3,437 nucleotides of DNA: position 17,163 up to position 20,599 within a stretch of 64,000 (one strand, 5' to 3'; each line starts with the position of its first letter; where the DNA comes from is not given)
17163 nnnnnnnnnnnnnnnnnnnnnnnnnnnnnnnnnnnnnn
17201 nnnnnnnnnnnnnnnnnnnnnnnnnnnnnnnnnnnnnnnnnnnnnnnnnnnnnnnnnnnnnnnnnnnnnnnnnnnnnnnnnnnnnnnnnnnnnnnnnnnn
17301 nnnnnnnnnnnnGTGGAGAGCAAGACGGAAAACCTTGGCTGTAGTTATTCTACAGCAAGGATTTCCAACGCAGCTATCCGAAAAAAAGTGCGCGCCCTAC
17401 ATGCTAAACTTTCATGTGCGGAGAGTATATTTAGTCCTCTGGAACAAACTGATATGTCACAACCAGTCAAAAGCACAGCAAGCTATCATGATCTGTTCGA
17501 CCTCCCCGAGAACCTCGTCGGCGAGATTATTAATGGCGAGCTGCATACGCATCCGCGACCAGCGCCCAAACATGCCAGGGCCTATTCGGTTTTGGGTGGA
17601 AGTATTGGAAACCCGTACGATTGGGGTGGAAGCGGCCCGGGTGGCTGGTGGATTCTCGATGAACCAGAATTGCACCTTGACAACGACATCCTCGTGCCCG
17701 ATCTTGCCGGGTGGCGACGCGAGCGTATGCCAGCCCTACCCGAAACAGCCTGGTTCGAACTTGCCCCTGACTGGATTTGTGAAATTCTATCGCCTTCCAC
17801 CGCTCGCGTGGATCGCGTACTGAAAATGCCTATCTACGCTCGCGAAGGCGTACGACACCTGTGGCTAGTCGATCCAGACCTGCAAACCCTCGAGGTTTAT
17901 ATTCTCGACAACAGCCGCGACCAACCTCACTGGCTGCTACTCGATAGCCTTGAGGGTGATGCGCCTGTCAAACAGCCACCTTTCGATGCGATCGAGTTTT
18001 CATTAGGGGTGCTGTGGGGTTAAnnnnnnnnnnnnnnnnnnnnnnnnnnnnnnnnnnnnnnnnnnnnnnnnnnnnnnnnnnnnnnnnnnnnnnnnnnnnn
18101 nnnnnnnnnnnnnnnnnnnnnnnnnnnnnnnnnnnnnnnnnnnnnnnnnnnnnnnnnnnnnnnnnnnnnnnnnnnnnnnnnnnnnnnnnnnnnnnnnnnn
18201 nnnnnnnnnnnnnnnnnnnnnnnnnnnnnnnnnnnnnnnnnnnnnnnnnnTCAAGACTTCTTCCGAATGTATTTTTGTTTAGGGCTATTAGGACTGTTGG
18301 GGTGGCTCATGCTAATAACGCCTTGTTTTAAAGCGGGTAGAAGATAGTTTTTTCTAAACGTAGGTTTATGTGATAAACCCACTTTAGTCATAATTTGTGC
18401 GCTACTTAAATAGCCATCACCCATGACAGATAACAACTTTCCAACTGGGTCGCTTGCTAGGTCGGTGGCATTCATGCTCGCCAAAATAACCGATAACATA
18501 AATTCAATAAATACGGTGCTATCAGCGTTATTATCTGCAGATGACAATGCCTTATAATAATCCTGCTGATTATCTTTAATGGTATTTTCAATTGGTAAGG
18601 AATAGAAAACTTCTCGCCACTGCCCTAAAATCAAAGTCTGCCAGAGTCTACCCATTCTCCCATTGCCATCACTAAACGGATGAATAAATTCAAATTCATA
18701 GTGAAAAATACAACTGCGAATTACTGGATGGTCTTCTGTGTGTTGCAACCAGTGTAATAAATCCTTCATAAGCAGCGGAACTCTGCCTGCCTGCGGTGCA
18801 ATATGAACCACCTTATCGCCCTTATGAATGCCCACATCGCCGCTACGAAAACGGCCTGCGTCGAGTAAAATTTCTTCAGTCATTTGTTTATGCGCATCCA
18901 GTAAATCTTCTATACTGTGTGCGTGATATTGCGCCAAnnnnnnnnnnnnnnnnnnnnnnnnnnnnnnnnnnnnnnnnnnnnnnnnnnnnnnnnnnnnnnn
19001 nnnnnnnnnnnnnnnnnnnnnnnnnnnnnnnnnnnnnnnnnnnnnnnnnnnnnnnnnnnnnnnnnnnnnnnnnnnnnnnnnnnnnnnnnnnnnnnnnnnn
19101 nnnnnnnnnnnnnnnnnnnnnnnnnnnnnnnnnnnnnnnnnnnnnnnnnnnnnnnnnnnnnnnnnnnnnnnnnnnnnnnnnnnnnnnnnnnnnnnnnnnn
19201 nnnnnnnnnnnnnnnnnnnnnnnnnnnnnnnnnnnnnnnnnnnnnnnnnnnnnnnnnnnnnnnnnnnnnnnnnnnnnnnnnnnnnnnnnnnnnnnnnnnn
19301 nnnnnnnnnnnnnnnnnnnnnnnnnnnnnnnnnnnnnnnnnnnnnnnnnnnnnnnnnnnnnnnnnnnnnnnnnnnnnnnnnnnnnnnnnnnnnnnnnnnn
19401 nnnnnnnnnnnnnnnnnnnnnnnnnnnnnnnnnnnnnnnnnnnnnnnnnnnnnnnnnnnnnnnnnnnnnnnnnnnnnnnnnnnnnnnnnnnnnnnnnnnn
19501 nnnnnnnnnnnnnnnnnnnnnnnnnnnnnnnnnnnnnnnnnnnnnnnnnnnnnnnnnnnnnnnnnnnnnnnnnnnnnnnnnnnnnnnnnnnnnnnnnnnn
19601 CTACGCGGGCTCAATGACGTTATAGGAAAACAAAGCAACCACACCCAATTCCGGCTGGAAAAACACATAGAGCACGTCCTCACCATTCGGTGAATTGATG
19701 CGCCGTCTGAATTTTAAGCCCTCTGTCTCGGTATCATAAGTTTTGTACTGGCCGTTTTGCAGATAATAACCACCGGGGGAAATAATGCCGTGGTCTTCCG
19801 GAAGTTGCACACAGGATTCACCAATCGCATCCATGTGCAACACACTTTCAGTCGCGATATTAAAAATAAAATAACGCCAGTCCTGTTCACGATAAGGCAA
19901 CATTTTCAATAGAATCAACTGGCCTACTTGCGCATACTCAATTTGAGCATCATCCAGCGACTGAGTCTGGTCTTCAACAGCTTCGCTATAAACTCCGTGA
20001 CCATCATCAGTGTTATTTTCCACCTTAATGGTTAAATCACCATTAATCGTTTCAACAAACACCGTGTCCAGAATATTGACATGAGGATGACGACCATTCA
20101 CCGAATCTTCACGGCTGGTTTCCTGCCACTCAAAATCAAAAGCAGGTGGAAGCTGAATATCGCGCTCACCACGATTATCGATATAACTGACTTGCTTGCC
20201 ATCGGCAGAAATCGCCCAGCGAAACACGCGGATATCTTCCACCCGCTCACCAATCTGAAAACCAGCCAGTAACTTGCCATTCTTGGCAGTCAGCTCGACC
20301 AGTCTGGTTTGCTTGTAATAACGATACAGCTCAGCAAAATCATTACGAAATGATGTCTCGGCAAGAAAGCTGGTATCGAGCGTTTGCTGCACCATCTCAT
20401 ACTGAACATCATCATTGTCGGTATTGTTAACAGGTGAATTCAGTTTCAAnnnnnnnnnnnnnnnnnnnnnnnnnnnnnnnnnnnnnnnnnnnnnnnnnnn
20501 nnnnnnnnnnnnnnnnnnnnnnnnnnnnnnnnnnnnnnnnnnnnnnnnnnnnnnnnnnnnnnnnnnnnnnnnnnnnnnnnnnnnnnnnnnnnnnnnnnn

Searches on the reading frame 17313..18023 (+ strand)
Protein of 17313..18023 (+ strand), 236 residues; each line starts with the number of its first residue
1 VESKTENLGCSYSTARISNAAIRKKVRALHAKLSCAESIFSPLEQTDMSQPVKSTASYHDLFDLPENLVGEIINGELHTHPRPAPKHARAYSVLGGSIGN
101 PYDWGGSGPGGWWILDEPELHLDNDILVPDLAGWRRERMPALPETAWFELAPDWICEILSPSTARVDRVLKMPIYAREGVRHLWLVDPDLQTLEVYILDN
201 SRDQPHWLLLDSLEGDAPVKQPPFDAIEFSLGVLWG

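Call 53: search_protein_families(library=pfam, proteins=[window:17313-18023:+], max_evalue=0.00001)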
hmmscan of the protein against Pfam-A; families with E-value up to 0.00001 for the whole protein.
window:17313-18023:+ (236 aa): 1 family
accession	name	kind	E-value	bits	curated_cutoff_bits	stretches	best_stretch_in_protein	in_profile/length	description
PF05685.18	Uma2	-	2e-20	73.4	27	1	70-221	15-160/172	Putative restriction endonuclease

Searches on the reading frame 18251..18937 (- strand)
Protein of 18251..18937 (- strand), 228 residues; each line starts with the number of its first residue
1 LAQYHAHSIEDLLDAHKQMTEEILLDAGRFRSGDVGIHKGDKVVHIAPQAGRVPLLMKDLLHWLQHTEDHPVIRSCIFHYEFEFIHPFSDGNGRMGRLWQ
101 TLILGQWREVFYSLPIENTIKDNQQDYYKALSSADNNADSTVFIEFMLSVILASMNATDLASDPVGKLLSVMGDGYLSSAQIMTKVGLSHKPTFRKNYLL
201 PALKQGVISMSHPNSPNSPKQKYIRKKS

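Call 47: search_protein_families(library=pfam, proteins=[window:18251-18937:-], max_evalue=0.00001)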
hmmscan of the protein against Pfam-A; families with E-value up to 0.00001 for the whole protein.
window:18251-18937:- (228 aa): 2 families
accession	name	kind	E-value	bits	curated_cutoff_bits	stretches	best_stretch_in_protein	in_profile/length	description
PF21247.3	Fic-like_C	-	1.1e-22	80.1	27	1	163-223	1-61/64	Filamentation induced by cAMP protein Fic-like, C-terminal domain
PF02661.23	Fic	-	1.9e-20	73.9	24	1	8-104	3-93/93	Fic/DOC family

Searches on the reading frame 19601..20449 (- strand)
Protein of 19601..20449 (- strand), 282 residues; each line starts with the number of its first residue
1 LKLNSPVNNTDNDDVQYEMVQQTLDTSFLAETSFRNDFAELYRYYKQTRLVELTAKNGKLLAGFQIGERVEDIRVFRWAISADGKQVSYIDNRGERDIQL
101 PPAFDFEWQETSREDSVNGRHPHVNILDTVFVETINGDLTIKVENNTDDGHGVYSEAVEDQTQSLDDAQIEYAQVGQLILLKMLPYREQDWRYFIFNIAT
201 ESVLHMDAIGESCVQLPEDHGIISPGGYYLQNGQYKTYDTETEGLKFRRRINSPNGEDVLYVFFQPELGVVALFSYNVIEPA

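Call 47: search_protein_families(library=pfam, proteins=[window:19601-20449:-], max_evalue=0.00001)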
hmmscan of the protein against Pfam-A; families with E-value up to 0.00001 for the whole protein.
window:19601-20449:- (282 aa): 1 family
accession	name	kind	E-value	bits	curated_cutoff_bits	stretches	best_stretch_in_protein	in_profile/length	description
PF12458.13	DUF3686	-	5.7e-126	421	25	1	11-280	74-342/448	ATPase involved in DNA repair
